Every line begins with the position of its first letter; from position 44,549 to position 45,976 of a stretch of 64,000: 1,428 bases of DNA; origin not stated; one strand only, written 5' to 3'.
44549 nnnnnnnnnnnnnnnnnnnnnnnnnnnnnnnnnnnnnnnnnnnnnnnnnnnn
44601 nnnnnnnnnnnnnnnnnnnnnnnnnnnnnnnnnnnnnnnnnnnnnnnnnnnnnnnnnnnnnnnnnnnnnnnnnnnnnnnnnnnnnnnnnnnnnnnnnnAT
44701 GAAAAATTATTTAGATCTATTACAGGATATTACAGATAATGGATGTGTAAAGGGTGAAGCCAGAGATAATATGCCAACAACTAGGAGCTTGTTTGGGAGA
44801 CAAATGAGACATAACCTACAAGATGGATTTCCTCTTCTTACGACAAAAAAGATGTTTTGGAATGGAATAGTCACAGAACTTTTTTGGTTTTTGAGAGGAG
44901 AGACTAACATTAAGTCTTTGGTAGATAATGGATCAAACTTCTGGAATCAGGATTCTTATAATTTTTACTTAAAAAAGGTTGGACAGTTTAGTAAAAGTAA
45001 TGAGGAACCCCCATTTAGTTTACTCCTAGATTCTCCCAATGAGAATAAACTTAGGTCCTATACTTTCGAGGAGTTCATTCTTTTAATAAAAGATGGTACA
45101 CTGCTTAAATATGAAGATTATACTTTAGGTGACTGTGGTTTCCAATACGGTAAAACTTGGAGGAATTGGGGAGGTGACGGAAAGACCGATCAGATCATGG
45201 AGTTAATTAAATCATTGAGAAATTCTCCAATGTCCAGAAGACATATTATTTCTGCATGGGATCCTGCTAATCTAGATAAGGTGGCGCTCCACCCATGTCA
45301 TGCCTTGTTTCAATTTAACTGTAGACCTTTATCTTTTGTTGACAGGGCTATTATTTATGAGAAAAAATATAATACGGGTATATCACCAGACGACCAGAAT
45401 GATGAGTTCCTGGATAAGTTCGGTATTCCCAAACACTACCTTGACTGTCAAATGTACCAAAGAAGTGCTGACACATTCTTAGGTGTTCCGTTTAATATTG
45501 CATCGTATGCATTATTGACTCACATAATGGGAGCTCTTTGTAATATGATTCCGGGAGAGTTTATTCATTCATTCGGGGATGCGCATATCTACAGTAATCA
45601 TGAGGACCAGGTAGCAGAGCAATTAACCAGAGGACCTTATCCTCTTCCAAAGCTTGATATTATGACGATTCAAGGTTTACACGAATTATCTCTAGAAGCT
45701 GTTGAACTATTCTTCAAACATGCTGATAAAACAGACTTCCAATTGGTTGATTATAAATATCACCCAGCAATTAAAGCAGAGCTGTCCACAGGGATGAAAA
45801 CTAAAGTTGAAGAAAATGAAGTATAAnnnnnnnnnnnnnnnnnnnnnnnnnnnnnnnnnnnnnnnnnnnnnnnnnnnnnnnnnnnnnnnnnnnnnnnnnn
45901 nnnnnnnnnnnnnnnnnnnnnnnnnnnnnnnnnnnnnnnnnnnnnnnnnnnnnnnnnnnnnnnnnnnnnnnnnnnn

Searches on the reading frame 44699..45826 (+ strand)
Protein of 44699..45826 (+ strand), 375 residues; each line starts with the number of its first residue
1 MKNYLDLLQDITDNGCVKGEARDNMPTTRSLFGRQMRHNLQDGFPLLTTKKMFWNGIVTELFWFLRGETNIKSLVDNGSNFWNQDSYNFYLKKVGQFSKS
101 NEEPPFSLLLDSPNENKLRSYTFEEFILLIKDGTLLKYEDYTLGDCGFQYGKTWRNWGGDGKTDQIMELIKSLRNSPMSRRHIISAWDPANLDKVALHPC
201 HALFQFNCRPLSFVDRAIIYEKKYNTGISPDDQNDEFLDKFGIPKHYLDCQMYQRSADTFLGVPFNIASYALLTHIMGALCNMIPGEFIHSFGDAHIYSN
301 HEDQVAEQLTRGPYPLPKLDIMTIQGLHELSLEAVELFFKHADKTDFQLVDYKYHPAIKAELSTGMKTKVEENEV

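Call 11: search_protein_families(library=phrogs, proteins=[window:44699-45826:+], max_evalue=0.001)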
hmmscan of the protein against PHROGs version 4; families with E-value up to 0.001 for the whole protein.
window:44699-45826:+ (375 aa): 4 families
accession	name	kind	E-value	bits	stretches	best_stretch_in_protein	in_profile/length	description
phrog_160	-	DNA, RNA and nucleotide metabolism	1.7e-99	333.9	1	1-371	33-315/335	thymidylate synthase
phrog_5682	-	DNA, RNA and nucleotide metabolism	9.1e-56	189.5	2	245-363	98-208/209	thymidylate synthase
phrog_5131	-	DNA, RNA and nucleotide metabolism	1.3e-11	45.4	1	150-308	103-227/357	thymidylate synthase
phrog_3676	-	DNA, RNA and nucleotide metabolism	5.7e-06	26.7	0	240-307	168-236/351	thymidylate synthase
